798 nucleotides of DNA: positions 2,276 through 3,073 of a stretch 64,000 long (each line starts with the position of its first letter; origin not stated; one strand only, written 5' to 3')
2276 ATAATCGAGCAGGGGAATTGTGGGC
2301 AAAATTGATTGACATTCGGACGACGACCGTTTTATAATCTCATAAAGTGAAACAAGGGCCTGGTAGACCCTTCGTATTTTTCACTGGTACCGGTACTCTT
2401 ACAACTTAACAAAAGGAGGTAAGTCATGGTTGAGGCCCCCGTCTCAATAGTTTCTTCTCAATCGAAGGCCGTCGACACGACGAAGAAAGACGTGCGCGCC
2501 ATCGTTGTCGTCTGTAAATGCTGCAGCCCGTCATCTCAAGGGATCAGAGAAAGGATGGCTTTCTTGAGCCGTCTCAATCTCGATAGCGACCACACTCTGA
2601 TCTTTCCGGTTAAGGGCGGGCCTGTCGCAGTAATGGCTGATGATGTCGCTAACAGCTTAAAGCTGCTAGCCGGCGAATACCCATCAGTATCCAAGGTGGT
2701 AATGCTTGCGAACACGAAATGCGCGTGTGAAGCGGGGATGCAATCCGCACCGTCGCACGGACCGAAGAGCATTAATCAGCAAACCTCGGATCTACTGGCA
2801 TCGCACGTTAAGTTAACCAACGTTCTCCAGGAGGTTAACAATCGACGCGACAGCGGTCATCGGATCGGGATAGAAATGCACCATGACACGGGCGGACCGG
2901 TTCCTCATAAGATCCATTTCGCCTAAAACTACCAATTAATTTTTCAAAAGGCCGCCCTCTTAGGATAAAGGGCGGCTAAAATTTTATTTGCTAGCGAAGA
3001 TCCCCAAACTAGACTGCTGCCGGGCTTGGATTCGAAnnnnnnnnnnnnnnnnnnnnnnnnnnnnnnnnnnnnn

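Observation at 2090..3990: Lower-GC islet with a consensus promoter, a Cys-rich orphan and a Cas4-like nuclease between rpmA and the M23 peptidase gene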

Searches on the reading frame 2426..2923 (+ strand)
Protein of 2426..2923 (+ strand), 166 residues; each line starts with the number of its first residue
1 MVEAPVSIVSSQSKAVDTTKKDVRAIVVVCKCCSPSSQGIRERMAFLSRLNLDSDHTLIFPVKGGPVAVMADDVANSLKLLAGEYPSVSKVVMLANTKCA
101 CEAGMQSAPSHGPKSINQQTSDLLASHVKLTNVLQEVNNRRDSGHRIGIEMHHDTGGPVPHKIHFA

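Call 10: search_protein_families(library=pfam, proteins=[window:2426-2923:+], max_evalue=1)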
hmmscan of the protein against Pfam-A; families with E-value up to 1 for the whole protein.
window:2426-2923:+ (166 aa): 0 families

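Call 11: search_protein_families(library=ncbifam, proteins=[window:2426-2923:+], max_evalue=1)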
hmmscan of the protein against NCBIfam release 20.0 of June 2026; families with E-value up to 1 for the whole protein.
window:2426-2923:+ (166 aa): 0 families

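Call 12: find_homologous_proteins(query=window:2426-2923:+, max_evalue=0.01)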
Query window:2426-2923:+ (166 aa): 2 proteins with E <= 0.01 among 19 candidates.
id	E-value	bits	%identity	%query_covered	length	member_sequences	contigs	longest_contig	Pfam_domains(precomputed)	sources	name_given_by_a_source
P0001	4.9e-104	363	100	100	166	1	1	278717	-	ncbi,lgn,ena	-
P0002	6.8e-51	190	54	100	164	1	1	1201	-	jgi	jgi:hypothetical protein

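Call 14: find_encoding_contigs(protein=P0002, flank=10000)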
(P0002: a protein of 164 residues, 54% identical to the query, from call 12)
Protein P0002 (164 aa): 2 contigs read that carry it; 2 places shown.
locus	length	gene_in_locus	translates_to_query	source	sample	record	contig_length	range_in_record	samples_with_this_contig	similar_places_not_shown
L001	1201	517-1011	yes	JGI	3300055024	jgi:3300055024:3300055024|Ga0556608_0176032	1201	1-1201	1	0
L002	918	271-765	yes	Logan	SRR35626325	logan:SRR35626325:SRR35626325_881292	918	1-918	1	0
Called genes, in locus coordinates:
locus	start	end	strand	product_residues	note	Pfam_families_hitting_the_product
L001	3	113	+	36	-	?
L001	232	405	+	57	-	-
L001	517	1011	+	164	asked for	-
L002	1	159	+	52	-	?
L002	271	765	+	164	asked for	-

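Call 15: find_encoding_contigs(protein=P0001, flank=10000, max_places=3)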
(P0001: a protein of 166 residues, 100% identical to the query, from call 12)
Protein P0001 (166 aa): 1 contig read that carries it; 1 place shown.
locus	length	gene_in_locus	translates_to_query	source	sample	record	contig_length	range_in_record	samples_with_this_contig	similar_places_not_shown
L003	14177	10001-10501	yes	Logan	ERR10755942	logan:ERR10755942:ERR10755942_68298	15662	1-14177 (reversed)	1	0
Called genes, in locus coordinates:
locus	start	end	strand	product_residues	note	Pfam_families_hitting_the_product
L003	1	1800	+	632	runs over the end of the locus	PF01471:PG_binding_1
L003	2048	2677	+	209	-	-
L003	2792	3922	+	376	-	PF05496:RuvB_N, PF01078:Mg_chelatase (faint), PF13191:AAA_16 (faint), PF00004:AAA, PF07728:AAA_5 (weak), PF13173:AAA_14 (weak), PF16193:AAA_assoc_2, PF12002:MgsA_C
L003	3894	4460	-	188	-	PF02525:Flavodoxin_2, PF03358:FMN_red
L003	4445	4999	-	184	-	-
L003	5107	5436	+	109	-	PF12773:DZR (faint), PF13240:Zn_Ribbon_1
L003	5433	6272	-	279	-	PF00551:Formyl_trans_N, PF02911:Formyl_trans_C (faint)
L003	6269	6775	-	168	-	PF01327:Pep_deformylase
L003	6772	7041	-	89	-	-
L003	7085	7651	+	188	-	PF02834:LigT_PEase, PF13563:2_5_RNA_ligase2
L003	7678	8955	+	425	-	PF00595:PDZ, PF13180:PDZ_2, PF17820:PDZ_6, PF03572:Peptidase_S41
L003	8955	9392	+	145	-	PF01281:Ribosomal_L9_N, PF03948:Ribosomal_L9_C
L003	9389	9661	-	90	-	PF01016:Ribosomal_L27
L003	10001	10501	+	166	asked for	-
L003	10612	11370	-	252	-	-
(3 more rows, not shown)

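Call 28: search_protein_representatives(alignment_id=A1)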
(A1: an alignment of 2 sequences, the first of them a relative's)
Query: 2 sequences, 166 profile positions. Proteins with E-value up to 0.001 (for the whole library): 7; up to 1e-10: 3; up to 1e-30: 2. The best 7 are listed.
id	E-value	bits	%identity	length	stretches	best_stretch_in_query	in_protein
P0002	9.0e-96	334.7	-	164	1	1-166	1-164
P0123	3.3e-33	131.2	-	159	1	1-165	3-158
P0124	8.3e-26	107.1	-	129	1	58-132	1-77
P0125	3.6e-09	53.0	-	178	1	2-166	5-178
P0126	7.2e-05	39.0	-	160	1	19-164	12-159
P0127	3.0e-04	37.0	-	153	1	21-113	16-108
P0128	7.9e-04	35.6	-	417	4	17-69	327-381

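Call 32: find_homologous_proteins(query=A3, max_evalue=0.1)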
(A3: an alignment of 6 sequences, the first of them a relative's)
Query A3 (6 sequences) (166 aa, profile of the alignment): 5 proteins with E <= 0.1 among 1027 candidates.
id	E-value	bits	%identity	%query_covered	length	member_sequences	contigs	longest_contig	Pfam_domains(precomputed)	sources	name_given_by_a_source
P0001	1.3e-59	219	100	100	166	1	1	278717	-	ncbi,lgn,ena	-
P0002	1.6e-59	218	54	100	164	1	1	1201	-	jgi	jgi:hypothetical protein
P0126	2.9e-52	195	22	90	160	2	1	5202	-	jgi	jgi:hypothetical protein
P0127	9.8e-52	193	23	84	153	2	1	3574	-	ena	-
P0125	1.6e-49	186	28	99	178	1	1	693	-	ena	-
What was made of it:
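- Calls 12, 28, 32 show a tiny family.
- Tried and rejected: An iterated word-indexed search with the six-member alignment found no new members (call 32).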

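Call 33: find_encoding_contigs(protein=P0126, flank=6000, max_places=3)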
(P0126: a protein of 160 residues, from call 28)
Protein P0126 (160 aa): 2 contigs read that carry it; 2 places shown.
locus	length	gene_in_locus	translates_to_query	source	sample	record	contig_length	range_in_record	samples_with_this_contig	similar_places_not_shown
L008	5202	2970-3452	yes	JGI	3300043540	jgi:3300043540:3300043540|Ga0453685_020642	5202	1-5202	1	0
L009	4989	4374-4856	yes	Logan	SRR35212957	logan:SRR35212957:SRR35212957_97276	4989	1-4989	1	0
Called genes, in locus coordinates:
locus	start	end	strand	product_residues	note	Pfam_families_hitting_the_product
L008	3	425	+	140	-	?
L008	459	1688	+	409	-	PF00595:PDZ, PF13180:PDZ_2, PF17820:PDZ_6, PF03572:Peptidase_S41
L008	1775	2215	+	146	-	PF01281:Ribosomal_L9_N, PF03948:Ribosomal_L9_C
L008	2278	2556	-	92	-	PF01016:Ribosomal_L27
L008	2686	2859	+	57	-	-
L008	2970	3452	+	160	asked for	-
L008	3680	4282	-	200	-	PF00561:Abhydrolase_1 (weak), PF06821:Ser_hydrolase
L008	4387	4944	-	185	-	PF00561:Abhydrolase_1 (faint), PF06821:Ser_hydrolase, PF12146:Hydrolase_4 (faint), PF12697:Abhydrolase_6 (faint)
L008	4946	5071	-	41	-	-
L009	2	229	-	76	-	?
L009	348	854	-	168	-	PF01327:Pep_deformylase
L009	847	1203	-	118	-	-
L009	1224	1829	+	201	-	PF02834:LigT_PEase, PF13563:2_5_RNA_ligase2 (weak)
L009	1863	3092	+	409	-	PF00595:PDZ, PF13180:PDZ_2, PF17820:PDZ_6, PF03572:Peptidase_S41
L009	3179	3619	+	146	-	PF01281:Ribosomal_L9_N, PF03948:Ribosomal_L9_C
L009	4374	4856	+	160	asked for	-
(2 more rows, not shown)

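Call 34: find_encoding_contigs(protein=P0127, flank=6000, max_places=3)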
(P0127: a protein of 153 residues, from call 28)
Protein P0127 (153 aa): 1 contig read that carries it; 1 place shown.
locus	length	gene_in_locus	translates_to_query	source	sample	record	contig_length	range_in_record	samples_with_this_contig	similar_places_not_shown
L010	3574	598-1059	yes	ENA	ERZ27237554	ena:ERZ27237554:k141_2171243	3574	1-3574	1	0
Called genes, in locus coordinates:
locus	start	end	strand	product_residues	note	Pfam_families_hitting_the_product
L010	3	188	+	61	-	?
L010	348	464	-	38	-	-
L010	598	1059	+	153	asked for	-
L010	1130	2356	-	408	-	-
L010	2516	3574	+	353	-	?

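Call 35: find_encoding_contigs(protein=P0125, flank=6000, max_places=3)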
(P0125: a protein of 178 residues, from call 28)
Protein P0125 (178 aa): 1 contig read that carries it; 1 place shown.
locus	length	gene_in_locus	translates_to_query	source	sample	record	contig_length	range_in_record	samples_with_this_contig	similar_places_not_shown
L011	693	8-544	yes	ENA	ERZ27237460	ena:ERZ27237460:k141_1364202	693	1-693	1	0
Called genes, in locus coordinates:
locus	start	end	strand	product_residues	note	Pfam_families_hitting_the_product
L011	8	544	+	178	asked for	-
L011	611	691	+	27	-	?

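Call 58: predict_structure(alignment_id=A3)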
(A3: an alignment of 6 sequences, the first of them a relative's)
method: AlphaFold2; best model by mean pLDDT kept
length: 166 residues; sequences in the alignment: 6
mean_pLDDT: 78.7   pTM: 0.75
mean pLDDT of the five models: 78.7, 78.3, 76.9, 76.6, 58.5
residues with pLDDT >= 90: 62; 70-90: 69; 50-70: 9; < 50: 26
segments of 3 or more residues with pLDDT < 50: 1-19, 106-111
pLDDT, mean of each block of 10 residues (from residue 1): 36 40 91 84 90 92 87 89 91 87 51 70 90 90 85 87 79
secondary structure, 60 per line:
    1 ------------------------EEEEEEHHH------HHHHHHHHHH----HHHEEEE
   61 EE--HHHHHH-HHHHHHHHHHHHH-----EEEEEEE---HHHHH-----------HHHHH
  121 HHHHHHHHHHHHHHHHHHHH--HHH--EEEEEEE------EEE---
elements in order: E25-30 H40-49 E57-62 H65-70 H72-84 E90-96 H100-104 H116-140 E148-154 E161-163
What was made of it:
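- On Beta-carbonic anhydrase: The model has moderate confidence (call 58).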

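Call 75: search_protein_families(library=padloc, proteins=[window:2426-2923:+], max_evalue=1)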
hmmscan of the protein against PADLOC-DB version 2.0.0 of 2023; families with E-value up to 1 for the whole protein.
window:2426-2923:+ (166 aa): 0 families
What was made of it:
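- The Cys-rich protein has no PADLOC hit (call 75).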

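Call 76: search_protein_families(library=phrogs, proteins=[window:2426-2923:+], max_evalue=1)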
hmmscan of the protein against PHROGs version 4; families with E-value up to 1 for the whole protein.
window:2426-2923:+ (166 aa): 1 family
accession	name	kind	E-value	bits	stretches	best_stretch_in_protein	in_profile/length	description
phrog_24198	-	unknown function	0.1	13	1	67-141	253-316/350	-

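Call 77: fold_search(model_id=the predicted structure, library=pdb)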
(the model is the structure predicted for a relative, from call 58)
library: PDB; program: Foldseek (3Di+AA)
matches with E <= 10: 1332; with E <= 0.001: 5
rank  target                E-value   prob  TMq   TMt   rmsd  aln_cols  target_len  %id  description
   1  6lai_A                4.3e-04  1.00  0.47  0.45   7.5       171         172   11  The structural basis of the beta-carbonic anhydrase CafD (E54A mutant) of the filamentous fungus Aspergillus fumigatus (released 2019-11-27)
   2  6jqe_A                4.9e-04  1.00  0.46  0.45   8.7       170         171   12  The structural basis of the beta-carbonic anhydrases CafD (wild type) of the filamentous fungus Aspergillus fumigatus (released 2019-08-14)
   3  2zud_A                7.7e-04  0.94  0.32  0.21   9.1       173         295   13  Crystal Structure of Left-handed RadA Filament (released 2009-04-07)
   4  6lac_A                9.4e-04  1.00  0.45  0.44   8.8       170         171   13  The structural basis of the beta-carbonic anhydrase CafD (C39A mutant) of the filamentous fungus Aspergillus fumigatus (released 2019-11-27)
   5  9q29_G                9.4e-04  0.97  0.32  0.21   8.2       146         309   11  DX2-CX3 structure capping RAD51 filament (released 2026-03-04)
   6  9s4g_D                1.2e-03  1.00  0.54  0.45   5.5       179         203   10  Carbonic anhydrases from Candida parapsilosis (released 2025-11-26)
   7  7coj_A                1.4e-03  1.00  0.45  0.38   6.4       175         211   12  Crystal structure of the b-carbonic anhydrase CafA of the fungal pathogen Aspergillus fumigatus (released 2020-10-14)
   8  3e28_A                1.4e-03  1.00  0.46  0.38   7.6       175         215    9  H. influenzae beta-carbonic anhydrase, variant Y181F (released 2009-06-02)
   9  7coi_A                1.4e-03  0.99  0.44  0.37   7.0       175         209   14  Crystal structure of the b-carbonic anhydrase CafA of the fungal pathogen Aspergillus fumigatus (released 2020-10-14)
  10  7coi_B                1.6e-03  0.99  0.44  0.37   8.5       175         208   14  Crystal structure of the b-carbonic anhydrase CafA of the fungal pathogen Aspergillus fumigatus (released 2020-10-14)
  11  6gwu_A                1.9e-03  1.00  0.52  0.43   5.4       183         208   10  Carbonic anhydrase CaNce103p from Candida albicans (released 2018-11-07)
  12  6gwu_B                1.9e-03  1.00  0.52  0.43   6.1       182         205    9  Carbonic anhydrase CaNce103p from Candida albicans (released 2018-11-07)
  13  2zuc_B                2.2e-03  0.96  0.37  0.24   8.2       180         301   12  Crystal structure of left-handed RadA filament (released 2009-04-07)
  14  6gwu_D                2.3e-03  1.00  0.53  0.45   5.4       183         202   10  Carbonic anhydrase CaNce103p from Candida albicans (released 2018-11-07)
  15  9s4g_A                2.3e-03  0.99  0.46  0.39   9.2       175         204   13  Carbonic anhydrases from Candida parapsilosis (released 2025-11-26)
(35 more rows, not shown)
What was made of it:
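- On Beta-carbonic anhydrase: The best Foldseek hit is beta-CA (call 77).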

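Call 80: search_solved_structures(query=A3, max_evalue=10, show_alignments=3)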
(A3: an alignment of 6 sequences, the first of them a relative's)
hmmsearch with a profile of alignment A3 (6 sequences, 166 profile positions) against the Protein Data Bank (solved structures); distinct sequences matched with E-value up to 10: 3.
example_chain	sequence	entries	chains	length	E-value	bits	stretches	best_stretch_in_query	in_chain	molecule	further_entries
9bh5_CS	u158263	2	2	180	0.99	12.2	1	124-164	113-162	Large ribosomal subunit protein eL20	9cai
9efi_A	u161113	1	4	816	1.4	11.7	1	26-93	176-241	VIP3Cb1 Protoxin Structure - Disable Toxin Variant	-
4nti_A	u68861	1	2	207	1.4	11.7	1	71-128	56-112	accelerated-cell-death 11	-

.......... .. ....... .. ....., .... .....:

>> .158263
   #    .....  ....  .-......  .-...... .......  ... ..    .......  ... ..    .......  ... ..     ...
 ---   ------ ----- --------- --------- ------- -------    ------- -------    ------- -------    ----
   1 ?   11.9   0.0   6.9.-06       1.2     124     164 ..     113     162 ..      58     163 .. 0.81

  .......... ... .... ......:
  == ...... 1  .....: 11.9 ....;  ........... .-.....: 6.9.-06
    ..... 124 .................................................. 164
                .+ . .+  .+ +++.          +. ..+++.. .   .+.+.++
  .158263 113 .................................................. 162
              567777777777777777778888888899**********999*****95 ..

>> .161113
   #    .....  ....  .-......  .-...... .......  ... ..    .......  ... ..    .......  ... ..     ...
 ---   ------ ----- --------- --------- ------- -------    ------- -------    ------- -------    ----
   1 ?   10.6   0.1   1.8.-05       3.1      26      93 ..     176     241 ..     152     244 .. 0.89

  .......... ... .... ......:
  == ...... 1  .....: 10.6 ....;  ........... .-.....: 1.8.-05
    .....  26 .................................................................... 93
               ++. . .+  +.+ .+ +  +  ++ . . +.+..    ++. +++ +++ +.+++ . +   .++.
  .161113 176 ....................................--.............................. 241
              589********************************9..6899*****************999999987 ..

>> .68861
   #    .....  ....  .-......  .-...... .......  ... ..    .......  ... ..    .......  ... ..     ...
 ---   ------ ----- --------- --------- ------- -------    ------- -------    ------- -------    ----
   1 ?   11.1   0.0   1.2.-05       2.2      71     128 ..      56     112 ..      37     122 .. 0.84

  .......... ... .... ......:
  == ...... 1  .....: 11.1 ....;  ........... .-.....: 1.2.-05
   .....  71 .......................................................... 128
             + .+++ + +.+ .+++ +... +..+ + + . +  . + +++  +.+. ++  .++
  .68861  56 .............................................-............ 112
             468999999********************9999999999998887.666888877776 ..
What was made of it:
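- On Beta-carbonic anhydrase: A profile search of the PDB finds no beta-CA (call 80).
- Tried and rejected: A profile search of PDB sequences with the family found only chance hits (call 80).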

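Call 81: search_protein_families(library=pfam, alignment_id=A3, max_evalue=10)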
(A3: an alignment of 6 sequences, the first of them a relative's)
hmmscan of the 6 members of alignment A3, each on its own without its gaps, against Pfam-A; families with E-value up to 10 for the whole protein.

A. member 1, P0001 (166 aa): 0 families

B. families by the number of members that match (of 6 scanned): 1 family
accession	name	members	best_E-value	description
PF20029.6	DUF6436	1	0.018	Domain of unknown function (DUF6436)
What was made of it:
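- On Beta-carbonic anhydrase: None of the six members gives a Pfam hit to Pro_CA at E up to 10 (call 81).
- Closest known: Beta-class carbonic anhydrases. Different: There is no detectable sequence similarity (calls 80, 81).
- No sequence-level link to beta-CA was found (calls 80, 81). No member matches Pfam Pro_CA even at E up to 10 (call 81).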

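Call 88: list_cluster_members(proteins=[P0001, P0003, P0004, P0126, window:3040-3795:-])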
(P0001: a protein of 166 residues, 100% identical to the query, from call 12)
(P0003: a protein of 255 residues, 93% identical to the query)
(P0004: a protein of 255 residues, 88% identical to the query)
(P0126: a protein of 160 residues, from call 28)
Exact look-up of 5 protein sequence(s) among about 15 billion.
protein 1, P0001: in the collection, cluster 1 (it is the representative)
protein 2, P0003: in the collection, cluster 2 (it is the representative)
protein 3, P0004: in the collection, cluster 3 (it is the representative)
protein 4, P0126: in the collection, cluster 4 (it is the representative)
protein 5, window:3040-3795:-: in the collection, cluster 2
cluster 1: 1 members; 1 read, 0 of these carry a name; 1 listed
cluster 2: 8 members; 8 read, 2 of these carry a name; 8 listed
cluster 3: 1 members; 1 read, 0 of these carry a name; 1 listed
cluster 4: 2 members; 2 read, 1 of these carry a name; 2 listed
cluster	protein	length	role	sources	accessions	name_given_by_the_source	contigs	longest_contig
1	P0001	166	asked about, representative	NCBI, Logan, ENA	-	-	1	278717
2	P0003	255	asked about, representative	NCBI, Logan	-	-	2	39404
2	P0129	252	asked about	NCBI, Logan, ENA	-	-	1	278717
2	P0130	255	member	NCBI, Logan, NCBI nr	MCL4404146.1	hypothetical protein M1432_02285 [Patescibacteria group bacterium] | hypothetical protein [Patescibacteria group bacterium]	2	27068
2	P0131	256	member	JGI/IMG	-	hypothetical protein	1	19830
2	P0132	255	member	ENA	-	-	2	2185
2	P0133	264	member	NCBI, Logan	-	-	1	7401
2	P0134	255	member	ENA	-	-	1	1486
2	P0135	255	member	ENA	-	-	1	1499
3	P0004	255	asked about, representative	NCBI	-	-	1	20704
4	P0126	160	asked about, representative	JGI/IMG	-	hypothetical protein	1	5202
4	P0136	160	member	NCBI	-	-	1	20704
